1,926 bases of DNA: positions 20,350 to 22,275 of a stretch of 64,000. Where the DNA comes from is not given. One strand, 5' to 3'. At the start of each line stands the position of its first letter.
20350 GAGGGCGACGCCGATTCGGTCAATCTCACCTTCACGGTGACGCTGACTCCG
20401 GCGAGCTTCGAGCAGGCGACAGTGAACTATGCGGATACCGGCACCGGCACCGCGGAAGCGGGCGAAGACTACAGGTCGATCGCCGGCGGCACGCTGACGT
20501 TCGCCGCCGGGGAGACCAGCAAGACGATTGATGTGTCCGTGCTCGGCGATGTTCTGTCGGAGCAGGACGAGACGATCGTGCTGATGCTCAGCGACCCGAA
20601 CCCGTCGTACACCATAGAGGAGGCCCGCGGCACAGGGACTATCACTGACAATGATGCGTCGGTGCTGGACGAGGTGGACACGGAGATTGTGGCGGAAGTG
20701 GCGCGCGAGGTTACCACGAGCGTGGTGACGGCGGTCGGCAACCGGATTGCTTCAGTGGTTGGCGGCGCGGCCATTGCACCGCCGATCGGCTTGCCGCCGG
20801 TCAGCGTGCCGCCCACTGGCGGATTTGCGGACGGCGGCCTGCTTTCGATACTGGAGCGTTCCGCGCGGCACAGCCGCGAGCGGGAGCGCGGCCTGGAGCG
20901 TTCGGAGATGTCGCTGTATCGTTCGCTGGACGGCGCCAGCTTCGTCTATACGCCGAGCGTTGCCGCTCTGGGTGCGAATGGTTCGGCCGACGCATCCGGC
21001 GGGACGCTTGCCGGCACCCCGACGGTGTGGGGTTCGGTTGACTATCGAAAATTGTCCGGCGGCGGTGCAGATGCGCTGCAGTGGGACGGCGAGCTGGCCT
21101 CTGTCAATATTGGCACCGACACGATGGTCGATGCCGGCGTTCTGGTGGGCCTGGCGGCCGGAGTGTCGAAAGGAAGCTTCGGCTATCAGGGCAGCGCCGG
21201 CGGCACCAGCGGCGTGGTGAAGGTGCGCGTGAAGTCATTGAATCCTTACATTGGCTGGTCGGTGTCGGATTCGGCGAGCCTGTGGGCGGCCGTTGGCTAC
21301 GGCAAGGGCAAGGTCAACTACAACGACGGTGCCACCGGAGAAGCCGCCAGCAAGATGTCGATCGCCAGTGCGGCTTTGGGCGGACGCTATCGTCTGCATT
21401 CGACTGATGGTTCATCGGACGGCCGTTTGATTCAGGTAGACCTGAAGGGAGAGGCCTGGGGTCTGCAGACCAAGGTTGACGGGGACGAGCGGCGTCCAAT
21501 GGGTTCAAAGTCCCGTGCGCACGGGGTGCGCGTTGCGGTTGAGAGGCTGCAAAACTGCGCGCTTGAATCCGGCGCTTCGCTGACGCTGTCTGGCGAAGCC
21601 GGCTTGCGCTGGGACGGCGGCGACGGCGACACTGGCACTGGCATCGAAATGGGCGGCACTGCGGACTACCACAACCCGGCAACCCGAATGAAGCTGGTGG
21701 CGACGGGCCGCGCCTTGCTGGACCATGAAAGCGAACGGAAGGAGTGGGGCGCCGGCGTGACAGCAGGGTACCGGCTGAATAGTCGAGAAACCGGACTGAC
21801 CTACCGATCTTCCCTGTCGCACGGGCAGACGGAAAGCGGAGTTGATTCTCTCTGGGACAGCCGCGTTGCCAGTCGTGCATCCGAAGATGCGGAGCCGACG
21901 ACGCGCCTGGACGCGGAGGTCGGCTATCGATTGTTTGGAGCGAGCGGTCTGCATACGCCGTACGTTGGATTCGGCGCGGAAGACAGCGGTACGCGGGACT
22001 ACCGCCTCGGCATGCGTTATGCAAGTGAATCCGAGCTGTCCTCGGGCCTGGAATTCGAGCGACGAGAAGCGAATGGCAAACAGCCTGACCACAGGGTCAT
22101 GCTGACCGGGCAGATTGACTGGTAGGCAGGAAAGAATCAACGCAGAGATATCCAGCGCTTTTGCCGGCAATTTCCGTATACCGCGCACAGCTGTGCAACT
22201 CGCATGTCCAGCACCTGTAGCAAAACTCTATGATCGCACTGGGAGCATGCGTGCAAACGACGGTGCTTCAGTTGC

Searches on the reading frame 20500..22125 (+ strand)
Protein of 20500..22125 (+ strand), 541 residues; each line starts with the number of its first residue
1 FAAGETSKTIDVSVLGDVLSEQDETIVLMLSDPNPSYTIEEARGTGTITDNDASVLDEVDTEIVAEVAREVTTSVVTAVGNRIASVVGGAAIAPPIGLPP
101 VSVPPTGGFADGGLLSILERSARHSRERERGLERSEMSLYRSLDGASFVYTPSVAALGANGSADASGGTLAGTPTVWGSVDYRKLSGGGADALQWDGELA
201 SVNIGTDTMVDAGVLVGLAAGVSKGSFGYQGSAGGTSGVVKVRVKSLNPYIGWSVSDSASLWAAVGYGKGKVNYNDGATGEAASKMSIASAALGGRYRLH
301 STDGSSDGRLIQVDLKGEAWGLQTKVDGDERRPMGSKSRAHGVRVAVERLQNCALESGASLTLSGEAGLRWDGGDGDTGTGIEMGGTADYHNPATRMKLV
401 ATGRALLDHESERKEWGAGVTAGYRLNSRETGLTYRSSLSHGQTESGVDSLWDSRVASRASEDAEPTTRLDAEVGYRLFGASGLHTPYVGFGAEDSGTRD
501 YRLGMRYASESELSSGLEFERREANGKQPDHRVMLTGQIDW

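Call 10: search_protein_families(library=pfam, proteins=[window:20500-22125:+])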
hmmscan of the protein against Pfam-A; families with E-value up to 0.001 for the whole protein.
window:20500-22125:+ (541 aa): 0 families

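Call 31: search_protein_families(library=pfam, max_evalue=10, proteins=[window:20770-22125:+])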
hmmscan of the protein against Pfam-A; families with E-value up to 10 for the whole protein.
window:20770-22125:+ (451 aa): 0 families

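Call 32: search_protein_families(library=ncbifam, max_evalue=1, proteins=[window:20770-22125:+])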
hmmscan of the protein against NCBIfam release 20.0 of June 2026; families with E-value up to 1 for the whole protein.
window:20770-22125:+ (451 aa): 0 families

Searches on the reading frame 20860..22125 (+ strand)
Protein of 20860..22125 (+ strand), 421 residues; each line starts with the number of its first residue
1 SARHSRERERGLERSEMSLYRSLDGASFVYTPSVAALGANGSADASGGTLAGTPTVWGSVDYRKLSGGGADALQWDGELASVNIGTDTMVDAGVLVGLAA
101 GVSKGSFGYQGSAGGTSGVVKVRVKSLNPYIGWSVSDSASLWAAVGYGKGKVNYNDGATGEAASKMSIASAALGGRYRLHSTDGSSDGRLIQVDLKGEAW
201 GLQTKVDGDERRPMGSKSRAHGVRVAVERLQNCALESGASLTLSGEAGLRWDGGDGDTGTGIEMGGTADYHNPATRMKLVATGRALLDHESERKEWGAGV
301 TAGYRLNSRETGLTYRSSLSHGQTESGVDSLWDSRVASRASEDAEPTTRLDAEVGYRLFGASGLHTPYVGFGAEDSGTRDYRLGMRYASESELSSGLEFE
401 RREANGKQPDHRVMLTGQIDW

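Call 48: search_solved_structures(query=window:20860-22125:+, max_evalue=1)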
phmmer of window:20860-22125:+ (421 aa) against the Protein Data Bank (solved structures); distinct sequences matched with E-value up to 1: 0.

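Call 53: find_homologous_proteins(query=window:21040-22122:+, max_evalue=0.00001)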
Query window:21040-22122:+ (361 aa): 21 proteins with E <= 0.00001 among 8000 candidates.
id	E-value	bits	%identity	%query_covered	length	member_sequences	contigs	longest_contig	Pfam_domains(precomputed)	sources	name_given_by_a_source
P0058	8.8e-210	715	91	100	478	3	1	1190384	-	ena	-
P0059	1.2e-155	537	70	100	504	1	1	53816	-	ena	-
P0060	2.4e-120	420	78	69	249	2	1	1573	-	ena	-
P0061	4.0e-120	420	70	78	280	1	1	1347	-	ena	-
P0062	3.4e-99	351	47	100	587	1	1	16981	PF12733.14,PF13505.13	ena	-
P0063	6.0e-88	314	74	55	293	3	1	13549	-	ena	-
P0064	1.2e-39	155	35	100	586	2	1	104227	PF03797.26,PF05345.19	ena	-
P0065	1.2e-37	148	35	97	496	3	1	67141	-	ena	-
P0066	2.1e-35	141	36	100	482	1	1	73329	-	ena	-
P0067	2.0e-32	131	33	100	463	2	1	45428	PF03797.26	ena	-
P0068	5.5e-32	130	37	80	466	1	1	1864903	PF03797.26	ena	-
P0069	1.2e-31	129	34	100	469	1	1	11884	-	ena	-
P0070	1.9e-31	128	32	100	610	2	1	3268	-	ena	-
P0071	3.3e-27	114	34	83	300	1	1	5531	-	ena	-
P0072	5.4e-26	110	34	73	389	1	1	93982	-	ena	-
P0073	1.9e-23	102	30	91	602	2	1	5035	PF03797.26,PF05345.19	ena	-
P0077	2.2e-18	85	30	93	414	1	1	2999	PF03797.26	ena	-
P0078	5.5e-12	64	35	51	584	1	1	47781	PF03797.26,PF05345.19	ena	-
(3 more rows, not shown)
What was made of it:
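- On Type V (autotransporter-like) secreted protein: Homologues at 30-37% identity carry PF03797 (call 53).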

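Call 62: predict_structure(alignment_id=A3)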
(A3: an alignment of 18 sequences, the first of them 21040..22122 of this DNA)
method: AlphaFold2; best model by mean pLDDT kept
length: 361 residues; sequences in the alignment: 18
mean_pLDDT: 79.9   pTM: 0.67
mean pLDDT of the five models: 79.9, 79.5, 79.1, 79.0, 76.2
residues with pLDDT >= 90: 85; 70-90: 198; 50-70: 65; < 50: 13
segments of 3 or more residues with pLDDT < 50: 274-284
pLDDT, mean of each block of 10 residues (from residue 1): 58 71 83 90 86 72 92 90 94 81 90 89 56 86 84 76 88 87 89 74 87 88 75 69 73 87 61 43 62 90 89 86 90 86 82 77 53
secondary structure, 60 per line:
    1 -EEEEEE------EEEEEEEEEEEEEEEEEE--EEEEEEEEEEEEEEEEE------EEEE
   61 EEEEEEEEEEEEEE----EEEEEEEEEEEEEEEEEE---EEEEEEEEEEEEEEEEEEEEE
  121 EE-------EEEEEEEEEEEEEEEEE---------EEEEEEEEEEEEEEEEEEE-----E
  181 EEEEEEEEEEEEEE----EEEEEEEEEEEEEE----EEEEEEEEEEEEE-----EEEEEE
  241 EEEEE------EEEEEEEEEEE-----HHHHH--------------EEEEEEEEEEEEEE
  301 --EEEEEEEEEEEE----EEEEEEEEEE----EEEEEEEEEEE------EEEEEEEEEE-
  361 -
elements in order: E2-7 E14-31 E34-50 E57-74 E79-96 E100-122 E130-146 E156-174 E180-194 E199-212 E217-229 E235-245 E252-262 H268-272 E287-300 E303-314 E319-328 E333-343 E350-359
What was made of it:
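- On Type V (autotransporter-like) secreted protein: The AlphaFold model is all-beta with pLDDT 80 but has ~18 strands (call 62).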

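Call 65: fold_search(model_id=the predicted structure, library=pdb)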
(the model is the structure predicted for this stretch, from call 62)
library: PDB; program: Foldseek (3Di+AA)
matches with E <= 10: 648; with E <= 0.001: 46
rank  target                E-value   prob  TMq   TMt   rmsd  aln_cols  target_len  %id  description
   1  6z9n_B                1.0e-04  1.00  0.47  0.30  10.2       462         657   12  Copper transporter OprC (released 2021-06-30)
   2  6zlt_B                1.2e-04  0.99  0.28  0.13  31.6       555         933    9  Open-open state of the Bt1762-Bt1763 levan transport system (released 2020-11-11)
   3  9i93_A                1.3e-04  1.00  0.27  0.21  18.6       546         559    8  Cryo-EM structure of Shigella flexneri LptDE bound by a Bicyclic peptide molecule (Compound 2) (released 2025-10-15)
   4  9nn6_A                1.4e-04  1.00  0.48  0.30  14.0       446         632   12  E. coli Cir in Complex with the RBD of Microcin V (released 2025-09-24)
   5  6fok_B                1.5e-04  1.00  0.48  0.31   9.8       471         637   12  Copper transporter OprC (released 2019-03-13)
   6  9i98_A                1.8e-04  1.00  0.26  0.20  19.2       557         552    9  Cryo-EM structure of Shigella flexneri LptDE bound by a Bicyclic peptide molecule (Compound 13) (released 2025-10-15)
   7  6z9n_A                1.9e-04  1.00  0.48  0.30  10.2       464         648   11  Copper transporter OprC (released 2021-06-30)
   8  5fr8_A                2.3e-04  1.00  0.48  0.27  13.0       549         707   11  Crystal structure of the siderophore receptor PirA from Acinetobacter baumannii (released 2016-05-11)
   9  6z8r_B                2.4e-04  1.00  0.48  0.30  10.2       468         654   12  Copper transporter OprC (released 2021-06-09)
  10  6z8y_B                2.5e-04  1.00  0.49  0.31  10.2       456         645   11  Copper transporter OprC (released 2021-06-09)
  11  3qq2_B                2.7e-04  1.00  0.39  0.52   6.9       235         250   15  Crystal Structure of the Beta Domain of the Bordetella Autotransporter Brka (released 2011-04-13)
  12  3qq2_A                2.9e-04  1.00  0.38  0.52   6.9       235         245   14  Crystal Structure of the Beta Domain of the Bordetella Autotransporter Brka (released 2011-04-13)
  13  6z8t_B                2.9e-04  1.00  0.44  0.29   8.9       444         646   11  Copper transporter OprC (released 2021-06-09)
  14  6z9y_B                3.5e-04  1.00  0.48  0.31   9.9       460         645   12  Copper transporter OprC (released 2021-06-30)
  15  6z99_A                3.5e-04  1.00  0.47  0.30  10.8       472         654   12  Copper transporter OprC (released 2021-06-30)
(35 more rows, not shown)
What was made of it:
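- On Type V (autotransporter-like) secreted protein: Foldseek matches outer-membrane barrels in general, including BrkA and EspP (call 65).
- It has a C-terminal beta-barrel whose homologues carry PF03797, an all-beta AlphaFold model, and Foldseek matches to outer-membrane barrels including BrkA and EspP (calls 53, 62, 65).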
